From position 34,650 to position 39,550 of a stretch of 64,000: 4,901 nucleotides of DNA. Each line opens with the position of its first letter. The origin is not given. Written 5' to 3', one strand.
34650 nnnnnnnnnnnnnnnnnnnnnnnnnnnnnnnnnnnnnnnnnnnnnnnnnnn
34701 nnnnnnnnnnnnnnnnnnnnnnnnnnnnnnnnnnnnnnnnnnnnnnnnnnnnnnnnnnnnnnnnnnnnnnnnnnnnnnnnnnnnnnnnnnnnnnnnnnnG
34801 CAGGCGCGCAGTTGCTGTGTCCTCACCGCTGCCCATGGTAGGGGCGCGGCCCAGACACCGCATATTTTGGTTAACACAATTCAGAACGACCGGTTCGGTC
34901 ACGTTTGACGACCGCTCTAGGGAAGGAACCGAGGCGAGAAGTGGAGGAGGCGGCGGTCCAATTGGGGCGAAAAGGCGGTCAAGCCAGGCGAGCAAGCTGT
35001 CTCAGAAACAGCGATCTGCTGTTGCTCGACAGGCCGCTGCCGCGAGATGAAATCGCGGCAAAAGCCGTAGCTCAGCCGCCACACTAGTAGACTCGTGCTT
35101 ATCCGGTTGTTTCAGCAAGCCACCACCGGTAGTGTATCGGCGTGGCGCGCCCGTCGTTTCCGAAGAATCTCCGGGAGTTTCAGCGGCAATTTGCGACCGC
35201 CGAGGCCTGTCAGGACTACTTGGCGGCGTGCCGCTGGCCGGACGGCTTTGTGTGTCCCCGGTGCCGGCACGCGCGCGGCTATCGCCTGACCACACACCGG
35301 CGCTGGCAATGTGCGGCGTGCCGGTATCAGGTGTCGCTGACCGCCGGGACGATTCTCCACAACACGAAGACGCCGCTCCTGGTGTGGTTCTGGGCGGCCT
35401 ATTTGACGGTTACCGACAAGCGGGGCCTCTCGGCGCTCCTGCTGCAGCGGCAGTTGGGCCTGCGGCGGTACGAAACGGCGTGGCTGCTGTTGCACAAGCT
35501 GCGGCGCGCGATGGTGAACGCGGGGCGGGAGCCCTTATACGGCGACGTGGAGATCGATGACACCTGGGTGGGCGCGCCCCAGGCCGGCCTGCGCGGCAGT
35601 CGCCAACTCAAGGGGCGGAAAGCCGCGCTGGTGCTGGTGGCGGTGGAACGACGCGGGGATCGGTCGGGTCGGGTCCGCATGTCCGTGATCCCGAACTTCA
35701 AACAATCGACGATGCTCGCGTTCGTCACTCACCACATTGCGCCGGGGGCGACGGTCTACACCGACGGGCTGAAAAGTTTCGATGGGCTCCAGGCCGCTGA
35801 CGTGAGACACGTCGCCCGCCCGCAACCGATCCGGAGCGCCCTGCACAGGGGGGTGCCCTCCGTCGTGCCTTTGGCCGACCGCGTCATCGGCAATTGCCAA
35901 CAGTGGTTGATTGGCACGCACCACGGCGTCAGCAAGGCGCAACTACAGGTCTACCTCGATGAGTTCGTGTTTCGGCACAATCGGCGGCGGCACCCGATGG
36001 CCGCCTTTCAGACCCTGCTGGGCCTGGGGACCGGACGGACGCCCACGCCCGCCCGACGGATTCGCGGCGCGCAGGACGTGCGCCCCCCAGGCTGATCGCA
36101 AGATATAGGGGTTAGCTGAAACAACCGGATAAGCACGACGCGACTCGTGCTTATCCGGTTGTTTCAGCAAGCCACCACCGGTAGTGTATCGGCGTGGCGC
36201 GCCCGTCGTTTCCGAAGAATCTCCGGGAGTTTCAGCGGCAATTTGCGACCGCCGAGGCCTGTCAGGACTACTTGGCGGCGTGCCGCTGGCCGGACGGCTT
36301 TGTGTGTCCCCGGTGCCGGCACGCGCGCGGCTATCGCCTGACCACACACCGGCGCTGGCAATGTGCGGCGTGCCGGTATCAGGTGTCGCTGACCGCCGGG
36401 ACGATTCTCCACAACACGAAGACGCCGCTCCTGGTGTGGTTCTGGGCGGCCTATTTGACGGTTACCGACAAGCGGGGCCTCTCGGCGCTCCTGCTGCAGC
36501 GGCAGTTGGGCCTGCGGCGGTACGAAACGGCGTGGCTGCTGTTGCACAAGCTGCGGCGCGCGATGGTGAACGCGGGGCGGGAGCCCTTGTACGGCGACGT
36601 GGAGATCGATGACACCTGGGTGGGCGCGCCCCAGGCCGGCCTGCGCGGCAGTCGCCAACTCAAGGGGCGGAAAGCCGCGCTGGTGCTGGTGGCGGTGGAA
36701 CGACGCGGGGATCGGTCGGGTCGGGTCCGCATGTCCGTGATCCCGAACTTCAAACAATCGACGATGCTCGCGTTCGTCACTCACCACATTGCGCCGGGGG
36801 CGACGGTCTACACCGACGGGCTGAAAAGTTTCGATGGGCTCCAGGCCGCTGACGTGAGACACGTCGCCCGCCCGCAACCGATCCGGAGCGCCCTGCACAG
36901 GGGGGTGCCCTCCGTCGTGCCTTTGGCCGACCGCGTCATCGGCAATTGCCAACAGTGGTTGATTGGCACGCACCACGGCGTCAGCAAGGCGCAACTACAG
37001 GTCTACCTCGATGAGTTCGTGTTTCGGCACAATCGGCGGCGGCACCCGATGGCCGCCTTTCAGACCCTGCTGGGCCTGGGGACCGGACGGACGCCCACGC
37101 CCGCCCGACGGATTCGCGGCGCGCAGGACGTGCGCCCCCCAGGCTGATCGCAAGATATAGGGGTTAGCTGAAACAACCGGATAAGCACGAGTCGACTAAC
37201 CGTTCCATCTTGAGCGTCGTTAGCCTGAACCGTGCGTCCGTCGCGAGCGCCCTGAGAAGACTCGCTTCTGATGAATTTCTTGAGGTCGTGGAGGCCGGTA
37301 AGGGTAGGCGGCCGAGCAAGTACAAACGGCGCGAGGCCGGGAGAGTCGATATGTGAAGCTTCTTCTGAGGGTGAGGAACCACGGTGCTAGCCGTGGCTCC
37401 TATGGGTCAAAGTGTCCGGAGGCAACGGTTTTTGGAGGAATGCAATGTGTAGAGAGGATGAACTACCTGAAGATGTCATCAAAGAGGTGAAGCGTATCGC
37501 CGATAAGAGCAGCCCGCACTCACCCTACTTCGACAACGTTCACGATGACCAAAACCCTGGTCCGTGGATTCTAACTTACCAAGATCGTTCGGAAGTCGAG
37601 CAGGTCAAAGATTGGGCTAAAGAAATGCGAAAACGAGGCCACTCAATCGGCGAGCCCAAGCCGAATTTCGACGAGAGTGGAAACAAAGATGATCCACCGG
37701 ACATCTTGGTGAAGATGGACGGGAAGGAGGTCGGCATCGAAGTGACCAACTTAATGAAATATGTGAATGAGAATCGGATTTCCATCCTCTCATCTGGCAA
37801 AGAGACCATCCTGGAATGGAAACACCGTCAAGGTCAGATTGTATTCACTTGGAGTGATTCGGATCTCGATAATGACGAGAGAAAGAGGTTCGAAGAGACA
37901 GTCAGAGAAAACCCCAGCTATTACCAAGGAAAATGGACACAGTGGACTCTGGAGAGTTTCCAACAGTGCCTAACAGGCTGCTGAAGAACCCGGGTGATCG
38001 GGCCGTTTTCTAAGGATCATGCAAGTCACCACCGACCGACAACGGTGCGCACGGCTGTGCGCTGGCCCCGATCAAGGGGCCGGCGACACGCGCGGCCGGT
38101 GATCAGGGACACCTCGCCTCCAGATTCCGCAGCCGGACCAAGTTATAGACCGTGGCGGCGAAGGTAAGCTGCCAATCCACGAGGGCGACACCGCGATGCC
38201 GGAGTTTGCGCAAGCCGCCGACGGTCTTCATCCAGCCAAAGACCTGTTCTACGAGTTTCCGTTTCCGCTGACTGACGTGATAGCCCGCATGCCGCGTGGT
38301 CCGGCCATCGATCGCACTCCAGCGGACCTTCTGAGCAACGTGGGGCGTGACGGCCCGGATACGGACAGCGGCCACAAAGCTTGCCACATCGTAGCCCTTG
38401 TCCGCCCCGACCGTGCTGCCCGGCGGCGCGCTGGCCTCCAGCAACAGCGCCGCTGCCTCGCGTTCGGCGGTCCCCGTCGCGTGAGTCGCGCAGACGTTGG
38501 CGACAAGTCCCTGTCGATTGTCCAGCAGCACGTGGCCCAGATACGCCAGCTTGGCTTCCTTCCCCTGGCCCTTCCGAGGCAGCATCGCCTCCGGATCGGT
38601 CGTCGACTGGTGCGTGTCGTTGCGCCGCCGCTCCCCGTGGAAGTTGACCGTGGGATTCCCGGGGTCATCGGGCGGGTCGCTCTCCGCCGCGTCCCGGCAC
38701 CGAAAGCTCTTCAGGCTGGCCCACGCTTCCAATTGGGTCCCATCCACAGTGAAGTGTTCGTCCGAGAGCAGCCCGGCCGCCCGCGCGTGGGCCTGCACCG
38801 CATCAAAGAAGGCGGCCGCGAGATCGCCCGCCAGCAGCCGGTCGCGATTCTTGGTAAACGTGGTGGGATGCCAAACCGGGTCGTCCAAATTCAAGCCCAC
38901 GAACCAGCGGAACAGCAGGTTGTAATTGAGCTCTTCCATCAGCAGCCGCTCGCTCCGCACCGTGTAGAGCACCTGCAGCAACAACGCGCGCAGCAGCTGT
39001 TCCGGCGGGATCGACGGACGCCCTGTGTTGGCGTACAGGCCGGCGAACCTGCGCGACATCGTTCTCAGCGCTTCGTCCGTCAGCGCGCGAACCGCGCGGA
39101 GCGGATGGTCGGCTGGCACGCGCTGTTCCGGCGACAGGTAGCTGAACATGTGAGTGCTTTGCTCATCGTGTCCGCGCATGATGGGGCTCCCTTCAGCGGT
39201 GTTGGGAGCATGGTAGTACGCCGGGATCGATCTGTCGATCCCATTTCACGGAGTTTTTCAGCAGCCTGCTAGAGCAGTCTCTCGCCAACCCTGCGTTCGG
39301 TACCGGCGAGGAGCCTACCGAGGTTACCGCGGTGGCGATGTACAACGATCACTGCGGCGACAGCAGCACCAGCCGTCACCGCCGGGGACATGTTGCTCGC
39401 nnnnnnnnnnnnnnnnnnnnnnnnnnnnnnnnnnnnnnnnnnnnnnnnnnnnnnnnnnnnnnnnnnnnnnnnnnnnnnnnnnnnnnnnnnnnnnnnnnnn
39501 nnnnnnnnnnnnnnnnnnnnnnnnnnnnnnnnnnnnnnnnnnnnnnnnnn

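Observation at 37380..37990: AT-rich orphan gene captured between the IS1595 pair and an IS5 copy, with an IS-encoded C-terminus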

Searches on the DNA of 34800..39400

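Call 79: search_rna_families(source=window, start=34800, end=39400, threshold=gathering)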
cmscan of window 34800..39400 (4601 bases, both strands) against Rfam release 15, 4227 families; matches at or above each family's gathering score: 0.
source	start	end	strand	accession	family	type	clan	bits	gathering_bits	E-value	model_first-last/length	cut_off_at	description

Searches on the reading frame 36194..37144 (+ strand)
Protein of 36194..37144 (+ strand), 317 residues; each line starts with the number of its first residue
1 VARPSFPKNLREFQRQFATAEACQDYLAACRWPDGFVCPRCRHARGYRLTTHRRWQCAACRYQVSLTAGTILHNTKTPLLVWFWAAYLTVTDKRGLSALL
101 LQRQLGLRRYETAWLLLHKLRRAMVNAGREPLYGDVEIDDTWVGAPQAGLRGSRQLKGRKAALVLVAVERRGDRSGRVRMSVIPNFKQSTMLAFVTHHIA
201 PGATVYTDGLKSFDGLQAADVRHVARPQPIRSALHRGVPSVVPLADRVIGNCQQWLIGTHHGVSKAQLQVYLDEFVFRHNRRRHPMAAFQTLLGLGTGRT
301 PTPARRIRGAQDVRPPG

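Call 5: search_protein_families(library=pfam, proteins=[window:36194-37144:+], max_evalue=0.1)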
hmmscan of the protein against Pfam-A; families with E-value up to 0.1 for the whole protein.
window:36194-37144:+ (317 aa): 3 families
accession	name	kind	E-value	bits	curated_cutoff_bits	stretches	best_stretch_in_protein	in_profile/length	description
PF12762.13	DDE_Tnp_IS1595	-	1.1e-28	100.7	27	1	132-280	2-153/153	ISXO2-like transposase domain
PF12760.12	Zn_ribbon_IS1595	-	1.5e-13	50.9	25.4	1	21-63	4-46/46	Transposase zinc-ribbon domain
PF25164.1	CoiA_N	-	0.026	14.5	26.3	0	49-71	12-34/50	Competence protein CoiA, N-terminal domain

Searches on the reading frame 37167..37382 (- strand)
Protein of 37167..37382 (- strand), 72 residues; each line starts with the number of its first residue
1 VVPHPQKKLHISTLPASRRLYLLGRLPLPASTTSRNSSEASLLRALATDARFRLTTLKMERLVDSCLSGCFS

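Call 5: search_protein_families(library=pfam, proteins=[window:37167-37382:-], max_evalue=0.1)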
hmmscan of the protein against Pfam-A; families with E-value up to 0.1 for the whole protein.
window:37167-37382:- (72 aa): 0 families

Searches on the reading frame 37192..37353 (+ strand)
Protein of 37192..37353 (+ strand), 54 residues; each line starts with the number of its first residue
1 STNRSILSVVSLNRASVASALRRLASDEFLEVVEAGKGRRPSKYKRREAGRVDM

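Call 58: search_protein_families(library=pfam, proteins=[window:37192-37353:+], max_evalue=1)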
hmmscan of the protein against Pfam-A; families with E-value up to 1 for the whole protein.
seq(54 aa): 4 families
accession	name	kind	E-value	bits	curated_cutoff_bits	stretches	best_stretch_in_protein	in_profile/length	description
PF01978.25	TrmB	-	0.03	14.6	25.6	1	2-45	24-63/68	Sugar-specific transcriptional regulator TrmB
PF04337.18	DUF480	-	0.11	13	25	1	8-48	42-81/149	Protein of unknown function, DUF480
PF00392.27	GntR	-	0.11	12.7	27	1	10-33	34-57/64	Bacterial regulatory proteins, gntR family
PF01047.28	MarR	-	0.14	12.5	24.6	1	3-31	20-48/59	MarR family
